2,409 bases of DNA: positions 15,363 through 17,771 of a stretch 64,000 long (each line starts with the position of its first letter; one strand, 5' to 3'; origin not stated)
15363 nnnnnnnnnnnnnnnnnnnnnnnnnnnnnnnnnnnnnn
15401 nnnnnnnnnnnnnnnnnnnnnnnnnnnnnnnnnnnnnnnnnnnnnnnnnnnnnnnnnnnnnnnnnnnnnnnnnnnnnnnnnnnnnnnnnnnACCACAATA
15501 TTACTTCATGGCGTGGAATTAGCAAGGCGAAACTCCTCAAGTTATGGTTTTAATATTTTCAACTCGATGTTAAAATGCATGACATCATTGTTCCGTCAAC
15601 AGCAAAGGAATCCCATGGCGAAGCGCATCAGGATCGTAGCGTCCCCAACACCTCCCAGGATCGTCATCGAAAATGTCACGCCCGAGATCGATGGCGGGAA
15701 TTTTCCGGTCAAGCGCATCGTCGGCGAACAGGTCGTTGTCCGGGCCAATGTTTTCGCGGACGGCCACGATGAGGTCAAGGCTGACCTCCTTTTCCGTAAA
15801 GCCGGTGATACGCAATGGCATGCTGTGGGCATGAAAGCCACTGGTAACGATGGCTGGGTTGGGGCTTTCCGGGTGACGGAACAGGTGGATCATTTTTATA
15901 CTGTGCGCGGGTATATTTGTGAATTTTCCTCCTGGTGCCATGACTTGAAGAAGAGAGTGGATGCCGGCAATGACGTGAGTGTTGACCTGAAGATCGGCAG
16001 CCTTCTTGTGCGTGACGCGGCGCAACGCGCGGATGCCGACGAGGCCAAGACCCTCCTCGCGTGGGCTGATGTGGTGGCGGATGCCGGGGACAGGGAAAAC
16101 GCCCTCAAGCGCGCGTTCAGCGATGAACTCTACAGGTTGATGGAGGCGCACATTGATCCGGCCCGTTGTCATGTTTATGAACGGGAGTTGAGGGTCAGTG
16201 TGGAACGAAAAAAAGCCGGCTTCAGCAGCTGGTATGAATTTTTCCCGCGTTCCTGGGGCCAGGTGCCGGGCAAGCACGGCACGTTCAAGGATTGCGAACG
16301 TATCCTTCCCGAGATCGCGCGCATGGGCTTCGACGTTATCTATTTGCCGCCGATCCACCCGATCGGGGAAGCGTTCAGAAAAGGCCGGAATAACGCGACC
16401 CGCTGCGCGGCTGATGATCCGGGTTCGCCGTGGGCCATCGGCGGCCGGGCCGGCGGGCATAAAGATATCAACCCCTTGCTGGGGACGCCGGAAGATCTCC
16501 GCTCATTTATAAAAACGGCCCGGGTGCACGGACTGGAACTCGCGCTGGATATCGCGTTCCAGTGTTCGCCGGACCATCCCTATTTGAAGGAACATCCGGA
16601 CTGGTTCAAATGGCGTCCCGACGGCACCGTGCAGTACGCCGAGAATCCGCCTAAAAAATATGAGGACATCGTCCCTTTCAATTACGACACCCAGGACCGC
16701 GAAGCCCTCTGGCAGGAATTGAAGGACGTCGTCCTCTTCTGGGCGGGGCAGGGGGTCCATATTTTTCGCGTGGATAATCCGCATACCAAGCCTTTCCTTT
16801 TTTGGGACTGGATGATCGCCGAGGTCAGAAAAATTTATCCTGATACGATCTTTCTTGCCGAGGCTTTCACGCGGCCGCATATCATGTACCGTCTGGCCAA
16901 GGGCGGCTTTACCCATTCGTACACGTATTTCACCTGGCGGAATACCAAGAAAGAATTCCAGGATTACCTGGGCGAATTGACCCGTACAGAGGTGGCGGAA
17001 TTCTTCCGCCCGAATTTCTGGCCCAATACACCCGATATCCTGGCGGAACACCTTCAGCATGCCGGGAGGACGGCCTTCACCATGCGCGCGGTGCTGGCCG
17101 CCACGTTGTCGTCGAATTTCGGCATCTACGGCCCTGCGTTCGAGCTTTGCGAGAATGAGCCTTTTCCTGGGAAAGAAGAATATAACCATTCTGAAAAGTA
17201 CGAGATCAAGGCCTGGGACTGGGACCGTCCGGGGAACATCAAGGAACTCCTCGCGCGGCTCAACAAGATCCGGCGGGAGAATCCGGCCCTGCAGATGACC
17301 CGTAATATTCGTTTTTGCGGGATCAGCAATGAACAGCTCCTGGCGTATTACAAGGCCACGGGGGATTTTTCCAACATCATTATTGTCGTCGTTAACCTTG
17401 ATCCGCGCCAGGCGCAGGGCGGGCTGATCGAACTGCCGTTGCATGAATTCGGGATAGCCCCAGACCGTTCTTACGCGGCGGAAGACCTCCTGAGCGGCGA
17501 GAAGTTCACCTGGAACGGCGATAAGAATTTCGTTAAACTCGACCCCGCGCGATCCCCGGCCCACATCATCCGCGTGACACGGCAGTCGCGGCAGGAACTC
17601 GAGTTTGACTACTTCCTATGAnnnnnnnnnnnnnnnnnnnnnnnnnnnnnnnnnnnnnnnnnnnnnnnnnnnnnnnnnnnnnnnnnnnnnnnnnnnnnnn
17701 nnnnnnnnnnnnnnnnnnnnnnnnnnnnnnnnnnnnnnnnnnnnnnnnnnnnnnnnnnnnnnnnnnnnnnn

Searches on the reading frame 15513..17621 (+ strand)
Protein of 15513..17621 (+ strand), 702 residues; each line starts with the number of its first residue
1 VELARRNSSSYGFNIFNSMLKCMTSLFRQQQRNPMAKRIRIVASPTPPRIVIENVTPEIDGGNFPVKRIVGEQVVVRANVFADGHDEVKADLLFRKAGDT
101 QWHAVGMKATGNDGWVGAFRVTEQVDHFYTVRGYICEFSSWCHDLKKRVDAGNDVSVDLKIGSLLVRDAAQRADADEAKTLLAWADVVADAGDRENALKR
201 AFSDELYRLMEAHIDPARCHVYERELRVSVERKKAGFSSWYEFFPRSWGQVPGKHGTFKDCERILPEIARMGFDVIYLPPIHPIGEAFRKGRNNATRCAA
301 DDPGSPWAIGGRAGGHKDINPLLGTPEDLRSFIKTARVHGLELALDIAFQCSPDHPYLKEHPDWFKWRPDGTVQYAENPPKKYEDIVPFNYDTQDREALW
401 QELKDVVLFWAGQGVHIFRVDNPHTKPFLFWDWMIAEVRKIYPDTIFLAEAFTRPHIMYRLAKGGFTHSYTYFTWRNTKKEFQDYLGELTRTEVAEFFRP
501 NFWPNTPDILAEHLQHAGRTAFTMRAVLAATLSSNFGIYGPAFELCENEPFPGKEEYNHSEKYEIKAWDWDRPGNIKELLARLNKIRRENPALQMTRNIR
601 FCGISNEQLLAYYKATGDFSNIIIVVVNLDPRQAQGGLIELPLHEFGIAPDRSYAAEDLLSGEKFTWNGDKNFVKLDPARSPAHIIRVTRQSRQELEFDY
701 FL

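Call 61: search_protein_families(library=pfam, proteins=[window:15513-17621:+], max_evalue=0.00001)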
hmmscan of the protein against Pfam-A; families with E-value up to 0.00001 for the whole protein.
window:15513-17621:+ (702 aa): 2 families
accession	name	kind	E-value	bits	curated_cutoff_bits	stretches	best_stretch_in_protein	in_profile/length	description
PF11896.14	GlgE_dom_N_S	-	9.8e-51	173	25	1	48-232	1-179/179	Alpha-1,4-glucan:maltose-1-phosphate maltosyltransferase, domain N/S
PF21702.3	GLGE_C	-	7.2e-28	97.1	27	1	601-688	1-87/87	GLGE, C-terminal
